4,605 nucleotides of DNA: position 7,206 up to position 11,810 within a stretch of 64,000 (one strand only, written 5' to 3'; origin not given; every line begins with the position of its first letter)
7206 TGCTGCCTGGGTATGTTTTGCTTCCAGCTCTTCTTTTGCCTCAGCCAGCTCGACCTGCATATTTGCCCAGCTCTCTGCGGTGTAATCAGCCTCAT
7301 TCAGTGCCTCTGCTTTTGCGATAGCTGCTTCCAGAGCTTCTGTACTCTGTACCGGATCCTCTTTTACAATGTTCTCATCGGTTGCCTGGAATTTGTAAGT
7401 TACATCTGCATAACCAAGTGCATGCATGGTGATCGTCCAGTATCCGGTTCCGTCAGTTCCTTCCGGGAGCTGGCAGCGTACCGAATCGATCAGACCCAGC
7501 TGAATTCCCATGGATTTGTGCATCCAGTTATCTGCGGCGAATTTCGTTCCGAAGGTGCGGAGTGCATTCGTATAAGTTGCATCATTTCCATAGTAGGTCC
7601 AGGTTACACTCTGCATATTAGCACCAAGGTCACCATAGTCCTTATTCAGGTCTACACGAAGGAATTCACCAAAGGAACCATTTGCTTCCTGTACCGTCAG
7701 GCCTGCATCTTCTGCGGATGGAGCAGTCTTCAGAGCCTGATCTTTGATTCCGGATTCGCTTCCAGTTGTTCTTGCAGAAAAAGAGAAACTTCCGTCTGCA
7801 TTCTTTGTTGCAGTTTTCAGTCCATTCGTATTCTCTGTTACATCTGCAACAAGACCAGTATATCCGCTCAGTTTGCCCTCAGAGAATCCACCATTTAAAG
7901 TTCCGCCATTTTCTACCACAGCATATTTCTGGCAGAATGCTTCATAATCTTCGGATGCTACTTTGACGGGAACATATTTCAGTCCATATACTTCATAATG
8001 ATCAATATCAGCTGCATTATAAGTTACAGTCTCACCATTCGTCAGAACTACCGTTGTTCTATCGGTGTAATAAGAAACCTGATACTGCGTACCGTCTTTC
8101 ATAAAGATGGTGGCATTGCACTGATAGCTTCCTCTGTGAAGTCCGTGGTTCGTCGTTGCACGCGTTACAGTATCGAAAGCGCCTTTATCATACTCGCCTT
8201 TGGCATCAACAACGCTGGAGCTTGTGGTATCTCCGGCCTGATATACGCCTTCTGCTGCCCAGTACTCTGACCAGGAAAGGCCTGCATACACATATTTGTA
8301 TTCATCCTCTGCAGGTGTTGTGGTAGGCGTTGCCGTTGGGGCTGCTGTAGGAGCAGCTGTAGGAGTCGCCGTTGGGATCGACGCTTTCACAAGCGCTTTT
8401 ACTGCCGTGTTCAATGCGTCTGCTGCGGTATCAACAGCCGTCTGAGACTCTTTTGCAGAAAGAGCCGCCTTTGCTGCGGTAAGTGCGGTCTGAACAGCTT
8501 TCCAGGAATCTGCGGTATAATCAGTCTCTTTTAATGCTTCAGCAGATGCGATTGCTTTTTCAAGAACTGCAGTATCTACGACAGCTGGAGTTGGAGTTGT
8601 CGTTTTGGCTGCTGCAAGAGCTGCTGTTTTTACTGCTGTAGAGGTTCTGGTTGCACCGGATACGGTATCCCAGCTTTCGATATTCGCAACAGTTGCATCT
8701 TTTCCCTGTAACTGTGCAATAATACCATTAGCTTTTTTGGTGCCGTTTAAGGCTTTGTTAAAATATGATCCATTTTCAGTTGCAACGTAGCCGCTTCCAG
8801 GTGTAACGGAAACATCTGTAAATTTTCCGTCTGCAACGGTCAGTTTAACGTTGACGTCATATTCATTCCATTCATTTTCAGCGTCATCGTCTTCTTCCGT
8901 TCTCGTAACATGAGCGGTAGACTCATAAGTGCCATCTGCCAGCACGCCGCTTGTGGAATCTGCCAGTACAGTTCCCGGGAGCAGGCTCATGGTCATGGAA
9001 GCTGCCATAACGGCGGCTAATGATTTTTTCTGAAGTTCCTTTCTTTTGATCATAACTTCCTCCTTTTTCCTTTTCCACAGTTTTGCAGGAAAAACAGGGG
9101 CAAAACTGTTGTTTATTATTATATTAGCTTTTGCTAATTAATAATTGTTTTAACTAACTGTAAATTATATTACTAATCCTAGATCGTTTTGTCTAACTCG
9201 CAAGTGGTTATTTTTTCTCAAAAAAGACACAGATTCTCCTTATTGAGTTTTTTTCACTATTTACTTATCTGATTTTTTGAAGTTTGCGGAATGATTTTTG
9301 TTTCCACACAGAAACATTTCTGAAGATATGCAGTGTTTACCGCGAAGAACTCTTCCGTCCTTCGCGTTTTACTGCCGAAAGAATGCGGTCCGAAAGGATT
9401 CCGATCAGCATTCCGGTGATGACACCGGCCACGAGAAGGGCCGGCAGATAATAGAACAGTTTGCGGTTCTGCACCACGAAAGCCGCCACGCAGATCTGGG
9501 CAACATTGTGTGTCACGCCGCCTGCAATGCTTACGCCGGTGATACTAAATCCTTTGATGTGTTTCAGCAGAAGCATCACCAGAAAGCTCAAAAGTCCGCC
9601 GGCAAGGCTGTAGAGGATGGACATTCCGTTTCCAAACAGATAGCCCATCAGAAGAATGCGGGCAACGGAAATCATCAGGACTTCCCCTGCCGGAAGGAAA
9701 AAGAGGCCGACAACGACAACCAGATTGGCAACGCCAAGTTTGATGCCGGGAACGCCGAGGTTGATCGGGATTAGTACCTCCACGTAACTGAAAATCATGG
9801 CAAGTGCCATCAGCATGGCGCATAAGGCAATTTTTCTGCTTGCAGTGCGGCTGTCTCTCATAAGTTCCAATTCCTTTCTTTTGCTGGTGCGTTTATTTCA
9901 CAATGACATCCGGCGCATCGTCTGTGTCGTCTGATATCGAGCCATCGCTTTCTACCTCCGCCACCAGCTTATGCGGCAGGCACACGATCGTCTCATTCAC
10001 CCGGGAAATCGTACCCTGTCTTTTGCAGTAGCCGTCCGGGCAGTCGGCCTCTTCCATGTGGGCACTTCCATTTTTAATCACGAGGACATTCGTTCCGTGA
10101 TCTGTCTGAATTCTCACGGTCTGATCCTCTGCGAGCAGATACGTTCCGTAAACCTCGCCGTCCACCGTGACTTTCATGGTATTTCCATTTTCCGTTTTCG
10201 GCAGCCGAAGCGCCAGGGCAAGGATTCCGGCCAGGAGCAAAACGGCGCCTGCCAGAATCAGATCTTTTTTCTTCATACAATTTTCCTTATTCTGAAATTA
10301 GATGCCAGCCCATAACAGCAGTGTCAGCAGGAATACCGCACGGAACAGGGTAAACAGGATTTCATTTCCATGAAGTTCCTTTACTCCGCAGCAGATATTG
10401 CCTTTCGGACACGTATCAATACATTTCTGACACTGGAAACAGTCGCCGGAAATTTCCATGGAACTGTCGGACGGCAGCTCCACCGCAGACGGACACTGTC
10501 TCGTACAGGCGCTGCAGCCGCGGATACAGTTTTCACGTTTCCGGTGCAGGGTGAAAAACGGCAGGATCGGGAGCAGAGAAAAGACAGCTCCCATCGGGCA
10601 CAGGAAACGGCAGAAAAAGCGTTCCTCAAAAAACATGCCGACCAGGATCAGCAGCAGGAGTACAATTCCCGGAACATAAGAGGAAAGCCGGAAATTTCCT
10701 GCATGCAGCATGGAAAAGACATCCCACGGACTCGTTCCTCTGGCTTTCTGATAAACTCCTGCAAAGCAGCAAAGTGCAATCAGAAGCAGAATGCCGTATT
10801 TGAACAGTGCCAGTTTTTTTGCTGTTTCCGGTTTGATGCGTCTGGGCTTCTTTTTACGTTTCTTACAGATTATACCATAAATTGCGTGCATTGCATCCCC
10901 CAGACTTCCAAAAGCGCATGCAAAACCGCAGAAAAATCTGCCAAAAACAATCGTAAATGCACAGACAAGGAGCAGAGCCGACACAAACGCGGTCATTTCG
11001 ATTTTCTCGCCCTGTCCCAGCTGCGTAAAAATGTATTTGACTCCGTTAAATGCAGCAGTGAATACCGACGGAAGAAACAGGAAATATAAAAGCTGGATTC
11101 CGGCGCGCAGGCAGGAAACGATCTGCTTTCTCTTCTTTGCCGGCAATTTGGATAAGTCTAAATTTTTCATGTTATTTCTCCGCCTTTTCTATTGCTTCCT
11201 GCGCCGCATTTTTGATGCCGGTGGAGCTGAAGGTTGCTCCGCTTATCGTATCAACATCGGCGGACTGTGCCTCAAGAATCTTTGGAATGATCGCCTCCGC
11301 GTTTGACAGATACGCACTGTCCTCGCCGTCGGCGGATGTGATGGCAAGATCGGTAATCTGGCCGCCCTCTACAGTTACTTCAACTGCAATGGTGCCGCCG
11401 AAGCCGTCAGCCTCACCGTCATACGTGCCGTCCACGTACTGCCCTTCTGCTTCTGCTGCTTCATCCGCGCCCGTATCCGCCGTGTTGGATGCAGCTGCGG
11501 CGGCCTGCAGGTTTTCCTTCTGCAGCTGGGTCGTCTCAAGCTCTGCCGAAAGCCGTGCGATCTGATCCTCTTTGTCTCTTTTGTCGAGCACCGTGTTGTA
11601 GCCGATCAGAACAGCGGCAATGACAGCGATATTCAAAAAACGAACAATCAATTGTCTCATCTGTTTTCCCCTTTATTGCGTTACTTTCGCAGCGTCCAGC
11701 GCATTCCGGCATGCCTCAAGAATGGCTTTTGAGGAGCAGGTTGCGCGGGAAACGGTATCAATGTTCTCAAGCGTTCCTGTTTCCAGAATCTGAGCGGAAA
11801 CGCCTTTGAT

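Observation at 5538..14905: ApbE-centred extracytoplasmic flavinylation and electron-export locus (7 genes, 7 FMN-binding domains) with no recognisable terminal reductase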

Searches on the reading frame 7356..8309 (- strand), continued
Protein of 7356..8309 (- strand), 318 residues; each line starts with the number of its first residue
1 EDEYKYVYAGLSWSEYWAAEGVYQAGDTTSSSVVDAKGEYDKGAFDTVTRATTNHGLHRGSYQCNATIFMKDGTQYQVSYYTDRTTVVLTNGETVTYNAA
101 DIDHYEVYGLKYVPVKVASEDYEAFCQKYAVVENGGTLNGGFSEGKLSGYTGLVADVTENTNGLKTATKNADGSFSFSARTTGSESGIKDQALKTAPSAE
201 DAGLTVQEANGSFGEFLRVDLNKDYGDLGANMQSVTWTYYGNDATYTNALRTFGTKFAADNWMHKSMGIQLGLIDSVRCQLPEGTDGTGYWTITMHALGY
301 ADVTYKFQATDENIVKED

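Call 62: fold_search(model_id=the predicted structure, library=pdb)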
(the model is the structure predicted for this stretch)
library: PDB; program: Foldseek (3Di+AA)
matches with E <= 10: 791; with E <= 0.001: 2
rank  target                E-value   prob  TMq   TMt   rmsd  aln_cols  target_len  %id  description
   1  1o75_A                2.2e-13  1.00  0.58  0.47   8.2       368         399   24  Tp47, the 47-Kilodalton Lipoprotein of Treponema pallidum (released 2002-11-01)
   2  1o75_B                3.4e-13  1.00  0.57  0.47   8.0       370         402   25  Tp47, the 47-Kilodalton Lipoprotein of Treponema pallidum (released 2002-11-01)
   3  7kgy_D                6.0e-03  0.38  0.16  0.10  17.4       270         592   11  Beta-glucuronidase from Faecalibacterium prausnitzii bound to the inhibitor UNC10201652-glucuronide (released 2021-11-10)
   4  2yn5_B                7.5e-03  0.23  0.17  0.18  25.7       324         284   11  Structural insight into the giant calcium-binding adhesin SiiE: implications for the adhesion of Salmonella enterica t (released 2013-04-03)
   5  7kgy_A                8.9e-03  0.33  0.16  0.10  17.4       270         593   11  Beta-glucuronidase from Faecalibacterium prausnitzii bound to the inhibitor UNC10201652-glucuronide (released 2021-11-10)
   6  7nit_F                1.2e-02  0.12  0.13  0.05  17.7       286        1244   12  X-ray structure of a multidomain BbgIII from Bifidobacterium bifidum (released 2021-12-22)
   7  8pn3_B                1.3e-02  0.51  0.28  0.26  17.3       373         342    9  Crystal structure of the HC7-Glu200Ala mutant complexed to a tetraglycopeptide. (released 2024-03-06)
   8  7nit_C                1.3e-02  0.11  0.13  0.05  17.7       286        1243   12  X-ray structure of a multidomain BbgIII from Bifidobacterium bifidum (released 2021-12-22)
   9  7nit_A                2.2e-02  0.10  0.13  0.05  17.7       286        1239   12  X-ray structure of a multidomain BbgIII from Bifidobacterium bifidum (released 2021-12-22)
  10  7nit_D                2.3e-02  0.09  0.13  0.05  17.7       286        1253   12  X-ray structure of a multidomain BbgIII from Bifidobacterium bifidum (released 2021-12-22)
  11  2vkw_A                2.6e-02  0.38  0.19  0.27  18.3       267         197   11  Human NCAM, FN3 domains 1 and 2 (released 2008-02-26)
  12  6quc_A                3.0e-02  0.08  0.13  0.06  17.8       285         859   10  Truncated beta-galactosidase III from Bifidobacterium bifidum (released 2020-03-18)
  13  2vkw_B                3.2e-02  0.28  0.19  0.27  17.1       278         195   11  Human NCAM, FN3 domains 1 and 2 (released 2008-02-26)
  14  6isb_B                3.4e-02  0.13  0.13  0.19  17.6       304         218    6  crystal structure of human CD226 (released 2018-12-26)
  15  4cuc_A                3.8e-02  0.14  0.15  0.07  16.9       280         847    8  Unravelling the multiple functions of the architecturally intricate Streptococcus pneumoniae beta-galactosidase, BgaA. (released 2014-08-20)
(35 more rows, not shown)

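Call 66: search_protein_families(library=pfam, alignment_id=A3, max_evalue=0.0001)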
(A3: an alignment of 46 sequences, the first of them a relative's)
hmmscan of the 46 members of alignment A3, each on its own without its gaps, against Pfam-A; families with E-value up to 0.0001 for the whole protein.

A. member 1, P0125 (1316 aa): 5 families
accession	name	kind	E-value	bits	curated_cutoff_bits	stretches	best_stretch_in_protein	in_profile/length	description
PF14888.12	PBP-Tp47_c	-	5.3e-142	469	25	2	389-539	1-157/159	Penicillin-binding protein Tp47 domain C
PF14889.11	PBP-Tp47_a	-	6.5e-133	439.2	25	2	221-381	1-164/164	Penicillin-binding protein Tp47 domain a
PF19127.6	Choline_bind_3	-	2.1e-17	63.2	27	0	1257-1289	5-38/47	Choline-binding repeat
PF07554.19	FIVAR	-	7.4e-12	46.2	29.2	0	158-217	3-70/71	FIVAR domain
PF01473.26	Choline_bind_1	-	9.4e-07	29.3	20.5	0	1107-1124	1-18/19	Putative cell wall binding repeat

B. families by the number of members that match (of 46 scanned): 24 families
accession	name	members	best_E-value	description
PF14888.12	PBP-Tp47_c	46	7.4e-151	Penicillin-binding protein Tp47 domain C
PF14889.11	PBP-Tp47_a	46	6.5e-133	Penicillin-binding protein Tp47 domain a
PF04205.19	FMN_bind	21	8.8e-33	FMN-binding domain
PF07554.19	FIVAR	17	1.3e-24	FIVAR domain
PF07550.17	Shr-like_HID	12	1e-17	Heme-binding protein Shr-like, Hb-interacting domain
PF00395.25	SLH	8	3.3e-30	S-layer homology domain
PF02368.24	Big_2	7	3.9e-27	Bacterial Ig-like domain (group 2)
PF22359.2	Big-like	6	1.4e-18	Bacterial Ig-like domain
PF00041.27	fn3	5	1.9e-10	Fibronectin type III domain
PF21461.3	HL_N-beta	4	4.4e-11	Hyaluronate lyase, N-terminal beta-sheet domain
PF08308.17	PEGA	3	2e-09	PEGA domain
PF00404.24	Dockerin_1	2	1.2e-09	Dockerin type I domain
PF03442.20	CBM_X2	2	2.2e-05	Carbohydrate binding domain X2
PF21540.3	Choline_bind_4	1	4.5e-39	Choline-binding repeat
PF19127.6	Choline_bind_3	1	2.1e-17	Choline-binding repeat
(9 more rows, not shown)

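Call 73: search_protein_families(library=pfam, proteins=[L020:2575-3513:+, L020:3633-4232:+, L020:4361-6652:+, L020:6849-7676:+, L020:7685-11458:+, L020:12131-12751:+, L020:12799-14493:+, L020:14556-15623:-], max_evalue=0.001)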
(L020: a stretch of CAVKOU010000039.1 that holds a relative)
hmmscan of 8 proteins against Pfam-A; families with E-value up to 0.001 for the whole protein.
L020:2575-3513:+ (312 aa): 1 family
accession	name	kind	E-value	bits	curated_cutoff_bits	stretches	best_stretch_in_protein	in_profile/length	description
PF00892.27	EamA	-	5.7e-37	127.4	28.2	2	179-311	2-133/135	EamA-like transporter family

L020:3633-4232:+ (199 aa): 3 families
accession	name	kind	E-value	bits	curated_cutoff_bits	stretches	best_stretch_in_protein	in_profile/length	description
PF13420.13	Acetyltransf_4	-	1.9e-27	96.7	24.3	1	8-168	1-155/155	Acetyltransferase (GNAT) domain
PF00583.31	Acetyltransf_1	-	4.9e-07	30.5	20.7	1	36-122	16-98/116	Acetyltransferase (GNAT) family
PF13508.13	Acetyltransf_7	-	9.9e-05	23.1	27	1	56-118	4-63/84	Acetyltransferase (GNAT) domain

L020:4361-6652:+ (763 aa): 0 families

L020:6849-7676:+ (275 aa): 1 family
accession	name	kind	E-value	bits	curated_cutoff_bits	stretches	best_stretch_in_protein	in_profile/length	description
PF02424.20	ApbE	-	1.7e-57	195.4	25.6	1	68-272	1-198/266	ApbE family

L020:7685-11458:+ (1257 aa): 3 families
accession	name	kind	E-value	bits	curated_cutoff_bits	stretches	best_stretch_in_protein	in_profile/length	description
PF14888.12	PBP-Tp47_c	-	3.3e-78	261.7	25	1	646-802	1-158/159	Penicillin-binding protein Tp47 domain C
PF14889.11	PBP-Tp47_a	-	3.3e-63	212.5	25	1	487-639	1-164/164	Penicillin-binding protein Tp47 domain a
PF07554.19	FIVAR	-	1.3e-28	99.8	29.2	4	1041-1100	3-70/71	FIVAR domain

L020:12131-12751:+ (206 aa): 4 families
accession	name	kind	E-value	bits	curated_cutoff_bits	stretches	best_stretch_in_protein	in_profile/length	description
PF00132.30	Hexapep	-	1e-17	63.4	27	1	133-167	2-36/36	Bacterial transferase hexapeptide (six repeats)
PF14602.12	Hexapep_2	-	5.3e-14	52.1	27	1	132-167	1-34/34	Hexapeptide repeat of succinyl-transferase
PF12464.13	Mac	-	1.1e-08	35.6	22.1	1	12-61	2-53/53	Maltose acetyltransferase hexapeptide capping motif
PF25084.1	LbH_EIF2B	-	1.5e-05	25.4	54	0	134-182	40-87/105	EIF2B subunit epsilon LbH domain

L020:12799-14493:+ (564 aa): 2 families
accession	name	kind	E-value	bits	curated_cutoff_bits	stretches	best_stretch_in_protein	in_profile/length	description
PF09820.16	AAA-ATPase_like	-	8.7e-49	166.5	26.1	1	7-229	2-201/201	Predicted AAA-ATPase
PF08011.17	PDDEXK_9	-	1.3e-17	64.2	25.5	1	455-563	2-102/105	PD-(D/E)XK nuclease superfamily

L020:14556-15623:- (355 aa): 1 family
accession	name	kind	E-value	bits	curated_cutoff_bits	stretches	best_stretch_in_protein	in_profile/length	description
PF03595.22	SLAC1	-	3.2e-20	73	27.9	1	61-345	6-329/331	Voltage-dependent anion channel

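Call 102: search_protein_families(library=pfam, proteins=[L001:8498-9910:+, L001:4272-7154:+], max_evalue=0.01)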
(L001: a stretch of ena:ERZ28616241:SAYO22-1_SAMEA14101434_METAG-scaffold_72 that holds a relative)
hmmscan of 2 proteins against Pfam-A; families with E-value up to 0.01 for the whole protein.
L001:8498-9910:+ (470 aa): 1 family
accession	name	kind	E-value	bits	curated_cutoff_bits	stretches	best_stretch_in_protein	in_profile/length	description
PF04205.19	FMN_bind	-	1.9e-08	35.2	22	1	392-465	2-76/77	FMN-binding domain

L001:4272-7154:+ (960 aa): 0 families

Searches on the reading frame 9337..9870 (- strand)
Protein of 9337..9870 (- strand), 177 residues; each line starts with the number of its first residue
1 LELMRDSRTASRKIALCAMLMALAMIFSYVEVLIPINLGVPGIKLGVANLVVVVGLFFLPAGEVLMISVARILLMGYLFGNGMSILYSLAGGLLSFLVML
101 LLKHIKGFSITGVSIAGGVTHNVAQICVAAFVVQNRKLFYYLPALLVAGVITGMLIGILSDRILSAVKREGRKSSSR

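Call 3: search_protein_families(library=pfam, proteins=[window:9337-9870:-], max_evalue=0.01)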
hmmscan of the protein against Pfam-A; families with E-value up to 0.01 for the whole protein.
window:9337-9870:- (177 aa): 1 family
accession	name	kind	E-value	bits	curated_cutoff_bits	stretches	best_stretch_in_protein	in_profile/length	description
PF07456.16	Hpre_diP_synt_I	-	6.1e-40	137.1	30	1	20-161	1-145/147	Heptaprenyl diphosphate synthase component I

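Call 32: search_protein_families(library=ncbifam, proteins=[window:9337-9870:-], max_evalue=0.001)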
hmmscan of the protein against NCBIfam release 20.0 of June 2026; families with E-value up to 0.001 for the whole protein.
window:9337-9870:- (177 aa): 0 families

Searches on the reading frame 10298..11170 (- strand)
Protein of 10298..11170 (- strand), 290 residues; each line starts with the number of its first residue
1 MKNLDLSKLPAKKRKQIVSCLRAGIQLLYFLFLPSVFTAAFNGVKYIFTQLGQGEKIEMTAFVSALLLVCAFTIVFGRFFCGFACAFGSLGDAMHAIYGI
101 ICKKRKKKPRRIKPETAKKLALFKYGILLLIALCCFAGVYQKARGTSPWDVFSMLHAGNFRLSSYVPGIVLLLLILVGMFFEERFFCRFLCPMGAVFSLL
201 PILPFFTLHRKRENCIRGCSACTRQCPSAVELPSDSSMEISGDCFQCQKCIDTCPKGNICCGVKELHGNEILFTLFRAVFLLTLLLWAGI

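Call 3: search_protein_families(library=pfam, proteins=[window:10298-11170:-], max_evalue=0.01)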
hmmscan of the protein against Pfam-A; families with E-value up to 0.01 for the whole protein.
window:10298-11170:- (290 aa): 5 families
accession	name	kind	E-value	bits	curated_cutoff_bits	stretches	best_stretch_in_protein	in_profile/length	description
PF12801.12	Fer4_5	-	2.6e-09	37.3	22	2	62-106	5-45/48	4Fe-4S binding domain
PF13187.11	Fer4_9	-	2.1e-05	24.9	27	1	215-257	2-50/52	4Fe-4S dicluster domain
PF12838.12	Fer4_7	-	0.0032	18.3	27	0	215-257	2-51/52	4Fe-4S dicluster domain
PF13237.11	Fer4_10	-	0.0073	16.7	25.5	1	211-255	5-53/53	4Fe-4S dicluster domain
PF12800.12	Fer4_4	-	0.0083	16.9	24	1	243-257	3-17/17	4Fe-4S binding domain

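Call 32: search_protein_families(library=ncbifam, proteins=[window:10298-11170:-], max_evalue=0.001)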
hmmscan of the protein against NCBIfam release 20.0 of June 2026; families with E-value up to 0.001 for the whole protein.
window:10298-11170:- (290 aa): 8 families
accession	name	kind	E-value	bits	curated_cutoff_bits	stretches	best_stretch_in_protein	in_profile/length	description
TIGR02163.1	napH_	subfamily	9.5e-20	71.2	213.05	1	52-256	53-248/255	NapH/MauN family ferredoxin-type protein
NF007013.0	PRK09477.1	equivalog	7.4e-19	67.9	234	1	50-258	74-273/286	quinol dehydrogenase ferredoxin subunit NapH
NF046105.1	TransRegNosR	equivalog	1.7e-11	43.2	1000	1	69-253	488-664/680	transcriptional regulator NosR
TIGR02745.1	ccoG_rdxA_fixG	equivalog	4.7e-07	29.1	316.7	1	59-198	54-195/435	cytochrome c oxidase accessory protein CcoG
NF007382.0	PRK09898.1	equivalog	0.00021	20.9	213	1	187-259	131-198/208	ferredoxin-like protein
NF045874.1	Vhu_polyferre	exception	0.00028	19.7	600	1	186-259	37-104/381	F420-non-reducing hydrogenase associated-polyferredoxin VhuB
NF038196.1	ferrodoxin_EFR1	subfamily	0.00035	20.7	75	1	212-264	183-234/242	EFR1 family ferrodoxin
NF006221.0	PRK08348.1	subfamily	0.00075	19.2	124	0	211-259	42-92/136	NADH-plastoquinone oxidoreductase subunit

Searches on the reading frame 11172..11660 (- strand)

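Call 3: search_protein_families(library=pfam, proteins=[window:11172-11660:-], max_evalue=0.01)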
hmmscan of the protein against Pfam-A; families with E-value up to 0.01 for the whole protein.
window:11172-11660:- (162 aa): 3 families
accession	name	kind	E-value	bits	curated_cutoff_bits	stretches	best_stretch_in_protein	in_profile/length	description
PF04205.19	FMN_bind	-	1.1e-13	52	22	1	86-158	1-77/77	FMN-binding domain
PF11336.14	DUF3138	-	0.0019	17.4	27.3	1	9-78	5-75/525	Protein of unknown function (DUF3138)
PF04977.20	DivIC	-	0.004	17.4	28.9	1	11-58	3-50/80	Septum formation initiator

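Call 32: search_protein_families(library=ncbifam, proteins=[window:11172-11660:-], max_evalue=0.001)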
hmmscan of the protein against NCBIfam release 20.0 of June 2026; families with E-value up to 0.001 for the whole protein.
window:11172-11660:- (162 aa): 3 families
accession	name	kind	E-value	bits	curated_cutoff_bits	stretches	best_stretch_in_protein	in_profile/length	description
NF041941.1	lipo_FMN_PplA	exception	0.00018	20.8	325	0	48-161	31-165/302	extracellular electron transfer flavoprotein PplA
NF045876.1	RnfG_DVU2794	exception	0.00026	20.5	205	0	80-158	87-177/190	RnfABCDGE type electron transport complex subunit G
NF002356.0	PRK01318.2-3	equivalog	0.00038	19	460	1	11-107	9-110/627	membrane protein insertase YidC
